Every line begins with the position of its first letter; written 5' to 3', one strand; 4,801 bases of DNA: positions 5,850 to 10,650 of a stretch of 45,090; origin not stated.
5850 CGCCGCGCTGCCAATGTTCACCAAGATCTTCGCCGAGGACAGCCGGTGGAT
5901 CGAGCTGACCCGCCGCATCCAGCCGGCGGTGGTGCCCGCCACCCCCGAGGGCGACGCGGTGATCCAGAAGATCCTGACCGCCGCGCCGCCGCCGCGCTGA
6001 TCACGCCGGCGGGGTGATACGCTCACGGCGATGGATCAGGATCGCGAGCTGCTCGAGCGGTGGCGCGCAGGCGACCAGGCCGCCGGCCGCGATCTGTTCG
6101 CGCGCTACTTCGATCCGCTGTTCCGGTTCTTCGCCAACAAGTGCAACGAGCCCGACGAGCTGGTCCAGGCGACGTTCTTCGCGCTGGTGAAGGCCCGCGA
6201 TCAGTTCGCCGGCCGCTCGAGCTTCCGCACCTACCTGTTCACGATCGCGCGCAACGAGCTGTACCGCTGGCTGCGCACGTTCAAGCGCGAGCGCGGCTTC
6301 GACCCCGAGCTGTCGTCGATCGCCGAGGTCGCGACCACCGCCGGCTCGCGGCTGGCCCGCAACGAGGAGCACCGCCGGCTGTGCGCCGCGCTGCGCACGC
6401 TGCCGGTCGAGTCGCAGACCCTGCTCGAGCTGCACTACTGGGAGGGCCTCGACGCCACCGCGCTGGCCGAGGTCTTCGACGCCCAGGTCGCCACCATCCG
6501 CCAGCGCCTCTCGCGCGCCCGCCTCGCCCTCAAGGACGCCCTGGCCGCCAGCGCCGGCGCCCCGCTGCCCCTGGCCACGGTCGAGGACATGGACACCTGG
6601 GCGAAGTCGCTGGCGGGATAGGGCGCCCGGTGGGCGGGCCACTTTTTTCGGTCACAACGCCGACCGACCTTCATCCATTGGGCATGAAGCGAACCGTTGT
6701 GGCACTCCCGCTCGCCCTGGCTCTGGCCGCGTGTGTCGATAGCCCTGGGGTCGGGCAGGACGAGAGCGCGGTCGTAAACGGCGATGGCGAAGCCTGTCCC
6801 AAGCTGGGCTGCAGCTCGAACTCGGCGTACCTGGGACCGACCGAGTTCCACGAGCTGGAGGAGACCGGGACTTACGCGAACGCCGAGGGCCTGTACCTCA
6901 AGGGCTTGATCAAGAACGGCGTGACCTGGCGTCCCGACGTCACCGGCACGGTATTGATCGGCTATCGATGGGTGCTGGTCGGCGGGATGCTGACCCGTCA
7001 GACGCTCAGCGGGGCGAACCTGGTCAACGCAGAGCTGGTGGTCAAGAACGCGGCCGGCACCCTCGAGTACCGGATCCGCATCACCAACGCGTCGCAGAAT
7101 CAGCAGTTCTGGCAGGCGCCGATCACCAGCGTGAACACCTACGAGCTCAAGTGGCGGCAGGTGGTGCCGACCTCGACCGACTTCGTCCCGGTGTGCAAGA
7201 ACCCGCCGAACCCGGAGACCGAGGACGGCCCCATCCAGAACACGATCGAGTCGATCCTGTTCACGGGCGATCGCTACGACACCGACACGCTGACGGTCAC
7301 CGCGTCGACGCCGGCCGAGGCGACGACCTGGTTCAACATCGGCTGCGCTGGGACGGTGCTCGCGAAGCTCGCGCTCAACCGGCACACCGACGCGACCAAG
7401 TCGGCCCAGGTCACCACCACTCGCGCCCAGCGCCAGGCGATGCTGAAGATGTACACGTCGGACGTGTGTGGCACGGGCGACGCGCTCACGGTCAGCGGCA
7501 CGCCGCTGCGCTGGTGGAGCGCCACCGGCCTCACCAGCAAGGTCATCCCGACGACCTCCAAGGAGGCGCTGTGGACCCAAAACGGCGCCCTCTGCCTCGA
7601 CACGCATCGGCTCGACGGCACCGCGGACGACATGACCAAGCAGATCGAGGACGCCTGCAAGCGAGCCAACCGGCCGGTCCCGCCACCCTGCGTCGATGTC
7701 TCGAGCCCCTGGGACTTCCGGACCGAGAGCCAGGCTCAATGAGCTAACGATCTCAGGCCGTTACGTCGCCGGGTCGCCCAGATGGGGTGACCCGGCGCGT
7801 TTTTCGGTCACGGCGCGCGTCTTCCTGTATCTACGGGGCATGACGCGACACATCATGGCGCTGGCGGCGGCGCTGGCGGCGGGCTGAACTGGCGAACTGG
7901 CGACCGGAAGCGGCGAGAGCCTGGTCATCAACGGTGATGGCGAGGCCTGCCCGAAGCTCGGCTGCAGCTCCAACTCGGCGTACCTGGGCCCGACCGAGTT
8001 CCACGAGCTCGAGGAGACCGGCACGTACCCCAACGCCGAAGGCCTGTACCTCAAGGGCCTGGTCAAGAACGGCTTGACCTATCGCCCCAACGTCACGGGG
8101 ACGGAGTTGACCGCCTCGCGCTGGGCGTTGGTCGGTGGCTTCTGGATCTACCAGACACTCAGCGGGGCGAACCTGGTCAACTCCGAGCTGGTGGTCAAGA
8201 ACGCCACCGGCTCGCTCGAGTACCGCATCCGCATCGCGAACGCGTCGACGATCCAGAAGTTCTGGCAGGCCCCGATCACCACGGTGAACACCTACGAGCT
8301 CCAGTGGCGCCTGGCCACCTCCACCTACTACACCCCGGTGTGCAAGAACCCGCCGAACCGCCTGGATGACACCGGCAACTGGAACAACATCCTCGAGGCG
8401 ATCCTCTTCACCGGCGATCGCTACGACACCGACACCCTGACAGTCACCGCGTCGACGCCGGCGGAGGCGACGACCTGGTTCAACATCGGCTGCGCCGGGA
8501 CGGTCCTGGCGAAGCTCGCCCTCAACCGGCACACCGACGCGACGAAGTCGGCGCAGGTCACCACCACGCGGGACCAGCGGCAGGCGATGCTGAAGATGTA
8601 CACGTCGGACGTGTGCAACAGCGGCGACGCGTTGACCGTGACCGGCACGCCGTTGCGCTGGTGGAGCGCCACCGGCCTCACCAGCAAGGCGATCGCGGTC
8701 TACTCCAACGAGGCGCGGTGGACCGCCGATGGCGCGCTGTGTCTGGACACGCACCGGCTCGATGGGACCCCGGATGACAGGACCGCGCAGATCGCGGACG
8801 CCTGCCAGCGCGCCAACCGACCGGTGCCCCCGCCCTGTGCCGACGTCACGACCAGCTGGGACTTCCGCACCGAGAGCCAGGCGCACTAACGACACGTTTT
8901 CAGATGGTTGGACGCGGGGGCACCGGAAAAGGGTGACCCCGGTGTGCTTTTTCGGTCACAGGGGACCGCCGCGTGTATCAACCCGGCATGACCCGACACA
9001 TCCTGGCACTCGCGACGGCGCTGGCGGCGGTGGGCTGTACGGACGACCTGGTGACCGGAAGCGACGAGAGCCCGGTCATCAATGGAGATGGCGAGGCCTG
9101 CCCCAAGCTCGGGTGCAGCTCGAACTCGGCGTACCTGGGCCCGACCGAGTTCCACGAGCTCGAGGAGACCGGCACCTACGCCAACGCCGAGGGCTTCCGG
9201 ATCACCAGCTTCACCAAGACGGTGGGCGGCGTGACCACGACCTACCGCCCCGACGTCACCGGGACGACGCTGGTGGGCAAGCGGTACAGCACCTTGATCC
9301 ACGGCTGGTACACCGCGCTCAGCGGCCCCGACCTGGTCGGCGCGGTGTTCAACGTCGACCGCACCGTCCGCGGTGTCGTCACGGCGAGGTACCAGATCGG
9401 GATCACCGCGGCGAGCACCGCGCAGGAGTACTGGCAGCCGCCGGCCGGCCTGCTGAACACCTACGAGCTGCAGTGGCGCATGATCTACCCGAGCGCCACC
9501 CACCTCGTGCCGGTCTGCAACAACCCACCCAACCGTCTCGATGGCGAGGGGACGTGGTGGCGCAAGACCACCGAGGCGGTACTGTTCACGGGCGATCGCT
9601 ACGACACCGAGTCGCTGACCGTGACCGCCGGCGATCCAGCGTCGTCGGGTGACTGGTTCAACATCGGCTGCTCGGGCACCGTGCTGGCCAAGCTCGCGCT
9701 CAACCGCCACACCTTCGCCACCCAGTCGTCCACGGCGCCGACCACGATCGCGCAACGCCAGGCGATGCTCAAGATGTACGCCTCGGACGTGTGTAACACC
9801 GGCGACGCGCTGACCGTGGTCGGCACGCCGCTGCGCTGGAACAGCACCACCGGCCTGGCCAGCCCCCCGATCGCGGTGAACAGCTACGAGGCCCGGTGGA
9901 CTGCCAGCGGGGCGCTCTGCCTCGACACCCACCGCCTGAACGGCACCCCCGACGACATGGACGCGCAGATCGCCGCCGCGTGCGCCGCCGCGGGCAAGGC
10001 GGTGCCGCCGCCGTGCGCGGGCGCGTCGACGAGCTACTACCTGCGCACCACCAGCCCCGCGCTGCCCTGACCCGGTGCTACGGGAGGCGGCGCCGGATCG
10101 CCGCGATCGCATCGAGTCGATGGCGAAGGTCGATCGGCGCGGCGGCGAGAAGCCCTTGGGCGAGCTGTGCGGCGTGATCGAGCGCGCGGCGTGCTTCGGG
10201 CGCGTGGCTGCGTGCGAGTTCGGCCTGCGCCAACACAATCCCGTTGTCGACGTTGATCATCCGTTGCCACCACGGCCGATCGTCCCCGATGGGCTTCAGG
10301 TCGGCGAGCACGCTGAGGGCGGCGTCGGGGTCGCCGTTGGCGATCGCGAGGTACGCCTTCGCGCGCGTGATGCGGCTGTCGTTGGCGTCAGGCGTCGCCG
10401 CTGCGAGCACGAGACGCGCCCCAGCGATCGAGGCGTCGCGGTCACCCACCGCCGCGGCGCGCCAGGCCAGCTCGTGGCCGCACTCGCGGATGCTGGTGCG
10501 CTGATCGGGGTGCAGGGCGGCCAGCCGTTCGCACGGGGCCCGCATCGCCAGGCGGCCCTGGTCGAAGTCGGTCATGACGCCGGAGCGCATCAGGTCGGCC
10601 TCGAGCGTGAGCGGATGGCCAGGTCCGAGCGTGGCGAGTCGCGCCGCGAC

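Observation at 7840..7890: In-frame TGA exactly at the lipobox cysteine codon of the middle lipoprotein paralog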

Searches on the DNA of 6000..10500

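Call 37: search_rna_families(source=window, start=6000, end=10500, threshold=evalue, max_evalue=1)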
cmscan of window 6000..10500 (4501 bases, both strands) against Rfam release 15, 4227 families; matches with E-value up to 1: 0.
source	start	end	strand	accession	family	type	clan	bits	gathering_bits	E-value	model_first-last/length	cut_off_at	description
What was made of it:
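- On Bacterial selenoprotein gene: No Rfam match (call 37).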
